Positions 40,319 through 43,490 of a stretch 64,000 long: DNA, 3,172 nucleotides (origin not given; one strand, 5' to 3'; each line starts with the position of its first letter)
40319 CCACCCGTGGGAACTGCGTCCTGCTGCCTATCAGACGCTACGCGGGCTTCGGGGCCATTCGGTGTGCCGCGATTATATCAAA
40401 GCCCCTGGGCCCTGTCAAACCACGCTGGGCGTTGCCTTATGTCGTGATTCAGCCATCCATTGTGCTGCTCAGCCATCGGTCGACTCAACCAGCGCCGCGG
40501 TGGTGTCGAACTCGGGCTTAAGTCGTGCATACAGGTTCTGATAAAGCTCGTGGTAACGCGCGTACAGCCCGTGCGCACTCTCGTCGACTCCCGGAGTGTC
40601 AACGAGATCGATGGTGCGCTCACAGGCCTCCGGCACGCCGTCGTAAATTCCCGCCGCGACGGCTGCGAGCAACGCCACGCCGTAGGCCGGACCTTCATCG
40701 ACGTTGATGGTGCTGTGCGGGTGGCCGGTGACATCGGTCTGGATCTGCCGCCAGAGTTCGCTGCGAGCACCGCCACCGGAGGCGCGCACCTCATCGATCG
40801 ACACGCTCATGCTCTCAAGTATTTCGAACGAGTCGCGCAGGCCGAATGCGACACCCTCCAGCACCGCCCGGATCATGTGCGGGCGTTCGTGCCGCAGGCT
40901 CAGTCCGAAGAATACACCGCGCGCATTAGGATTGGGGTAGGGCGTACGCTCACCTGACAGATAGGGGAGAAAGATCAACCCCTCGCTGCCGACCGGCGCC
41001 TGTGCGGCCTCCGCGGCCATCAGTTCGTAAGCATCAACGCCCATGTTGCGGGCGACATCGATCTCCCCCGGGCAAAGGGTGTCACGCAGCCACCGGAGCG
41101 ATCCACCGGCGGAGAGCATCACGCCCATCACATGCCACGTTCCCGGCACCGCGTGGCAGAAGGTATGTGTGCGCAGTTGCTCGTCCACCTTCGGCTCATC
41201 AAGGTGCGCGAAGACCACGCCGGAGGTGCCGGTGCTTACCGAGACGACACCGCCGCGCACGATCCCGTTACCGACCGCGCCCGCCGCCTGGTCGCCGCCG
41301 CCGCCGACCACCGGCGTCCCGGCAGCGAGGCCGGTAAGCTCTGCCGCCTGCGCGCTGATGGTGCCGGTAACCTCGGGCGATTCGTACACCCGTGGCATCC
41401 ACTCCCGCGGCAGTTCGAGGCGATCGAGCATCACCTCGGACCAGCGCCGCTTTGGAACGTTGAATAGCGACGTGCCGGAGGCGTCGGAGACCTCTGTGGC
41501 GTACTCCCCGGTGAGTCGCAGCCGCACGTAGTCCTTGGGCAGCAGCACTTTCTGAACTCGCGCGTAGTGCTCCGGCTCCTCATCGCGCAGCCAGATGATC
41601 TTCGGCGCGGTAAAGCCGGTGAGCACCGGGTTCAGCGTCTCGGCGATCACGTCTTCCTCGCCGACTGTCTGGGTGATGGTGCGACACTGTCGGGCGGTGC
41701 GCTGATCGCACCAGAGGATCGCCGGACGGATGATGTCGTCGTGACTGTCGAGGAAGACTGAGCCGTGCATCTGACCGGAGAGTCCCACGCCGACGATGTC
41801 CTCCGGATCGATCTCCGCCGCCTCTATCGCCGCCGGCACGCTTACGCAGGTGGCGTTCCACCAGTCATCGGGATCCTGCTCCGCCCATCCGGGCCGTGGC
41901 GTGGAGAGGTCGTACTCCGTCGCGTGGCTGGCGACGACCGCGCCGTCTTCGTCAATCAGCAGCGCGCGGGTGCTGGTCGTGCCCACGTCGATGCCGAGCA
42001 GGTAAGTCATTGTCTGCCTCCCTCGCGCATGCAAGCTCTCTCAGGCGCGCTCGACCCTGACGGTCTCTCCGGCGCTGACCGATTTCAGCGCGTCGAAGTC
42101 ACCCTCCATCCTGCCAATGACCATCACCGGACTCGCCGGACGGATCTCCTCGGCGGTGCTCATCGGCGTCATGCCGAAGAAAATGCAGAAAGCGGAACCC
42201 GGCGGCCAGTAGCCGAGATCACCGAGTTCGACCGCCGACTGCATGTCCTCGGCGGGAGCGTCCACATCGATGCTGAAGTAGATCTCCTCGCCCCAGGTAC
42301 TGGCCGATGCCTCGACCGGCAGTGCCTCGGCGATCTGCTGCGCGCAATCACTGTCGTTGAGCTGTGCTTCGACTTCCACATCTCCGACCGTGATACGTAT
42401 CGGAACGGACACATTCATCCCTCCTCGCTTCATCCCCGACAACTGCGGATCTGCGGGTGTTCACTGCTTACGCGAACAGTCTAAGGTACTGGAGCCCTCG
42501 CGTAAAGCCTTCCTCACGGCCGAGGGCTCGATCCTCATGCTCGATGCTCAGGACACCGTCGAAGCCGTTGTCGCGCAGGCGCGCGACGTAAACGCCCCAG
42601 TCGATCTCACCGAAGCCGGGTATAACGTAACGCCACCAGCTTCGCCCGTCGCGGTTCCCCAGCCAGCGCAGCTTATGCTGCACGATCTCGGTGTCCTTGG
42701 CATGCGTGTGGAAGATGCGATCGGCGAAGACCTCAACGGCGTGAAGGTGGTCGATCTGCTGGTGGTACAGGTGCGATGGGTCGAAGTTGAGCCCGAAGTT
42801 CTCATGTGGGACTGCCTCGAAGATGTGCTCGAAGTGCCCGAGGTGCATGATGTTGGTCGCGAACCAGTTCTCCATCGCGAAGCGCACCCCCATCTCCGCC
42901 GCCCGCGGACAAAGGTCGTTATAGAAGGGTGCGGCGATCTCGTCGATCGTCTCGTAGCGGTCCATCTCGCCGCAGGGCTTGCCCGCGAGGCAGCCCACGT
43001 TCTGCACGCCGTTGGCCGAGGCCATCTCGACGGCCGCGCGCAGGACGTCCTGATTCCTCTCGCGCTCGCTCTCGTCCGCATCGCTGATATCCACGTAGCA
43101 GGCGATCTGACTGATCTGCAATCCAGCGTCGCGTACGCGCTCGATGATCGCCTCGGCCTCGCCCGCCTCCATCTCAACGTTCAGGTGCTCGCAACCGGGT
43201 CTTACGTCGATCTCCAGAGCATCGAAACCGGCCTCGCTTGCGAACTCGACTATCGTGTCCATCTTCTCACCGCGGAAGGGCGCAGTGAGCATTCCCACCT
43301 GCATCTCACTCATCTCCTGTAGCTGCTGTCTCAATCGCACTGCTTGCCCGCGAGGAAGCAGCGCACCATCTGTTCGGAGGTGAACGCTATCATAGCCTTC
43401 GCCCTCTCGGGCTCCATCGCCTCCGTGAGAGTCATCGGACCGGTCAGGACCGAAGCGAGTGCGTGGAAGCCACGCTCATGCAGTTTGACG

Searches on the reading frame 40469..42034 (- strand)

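Call 16: search_protein_families(library=pfam, proteins=[window:40469-42034:-], max_evalue=0.0001)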
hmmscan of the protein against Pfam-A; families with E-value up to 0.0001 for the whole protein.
window:40469-42034:- (521 aa): 3 families
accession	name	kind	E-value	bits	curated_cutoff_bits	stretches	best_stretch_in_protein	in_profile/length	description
PF00370.27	FGGY_N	-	2.6e-80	270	28.8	1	11-255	1-245/245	FGGY family of carbohydrate kinases, N-terminal domain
PF02782.22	FGGY_C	-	1.1e-41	143.3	27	1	265-461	2-198/198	FGGY family of carbohydrate kinases, C-terminal domain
PF01869.26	BcrAD_BadFG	-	6.3e-05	23.1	31.5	0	13-104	1-88/271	BadF/BadG/BcrA/BcrD ATPase family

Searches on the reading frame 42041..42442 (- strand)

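Call 16: search_protein_families(library=pfam, proteins=[window:42041-42442:-], max_evalue=0.0001)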
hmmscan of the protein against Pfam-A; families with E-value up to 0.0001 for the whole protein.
window:42041-42442:- (133 aa): 2 families
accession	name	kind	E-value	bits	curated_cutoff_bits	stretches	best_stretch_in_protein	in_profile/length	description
PF04126.18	Cyclophil_like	-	7.6e-42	142.4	27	1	15-131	3-120/120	Cyclophilin-like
PF18050.6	Cyclophil_like2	-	3.9e-13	49.9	22.7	1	17-129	1-113/115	Cyclophilin-like family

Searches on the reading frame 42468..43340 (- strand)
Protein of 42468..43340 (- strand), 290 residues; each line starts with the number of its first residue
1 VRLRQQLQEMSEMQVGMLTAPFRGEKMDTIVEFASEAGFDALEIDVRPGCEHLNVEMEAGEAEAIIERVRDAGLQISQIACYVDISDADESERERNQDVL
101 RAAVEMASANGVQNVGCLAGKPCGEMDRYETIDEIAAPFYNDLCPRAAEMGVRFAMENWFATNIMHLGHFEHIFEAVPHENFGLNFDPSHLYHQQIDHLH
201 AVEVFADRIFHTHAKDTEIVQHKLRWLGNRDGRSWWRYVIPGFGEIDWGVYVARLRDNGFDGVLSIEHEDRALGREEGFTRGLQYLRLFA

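Call 16: search_protein_families(library=pfam, proteins=[window:42468-43340:-], max_evalue=0.0001)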
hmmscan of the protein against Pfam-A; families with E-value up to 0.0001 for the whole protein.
window:42468-43340:- (290 aa): 1 family
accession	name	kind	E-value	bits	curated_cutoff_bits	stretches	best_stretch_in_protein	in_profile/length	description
PF01261.30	AP_endonuc_2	-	1.6e-38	133.2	31.1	1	31-287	1-247/249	Xylose isomerase-like TIM barrel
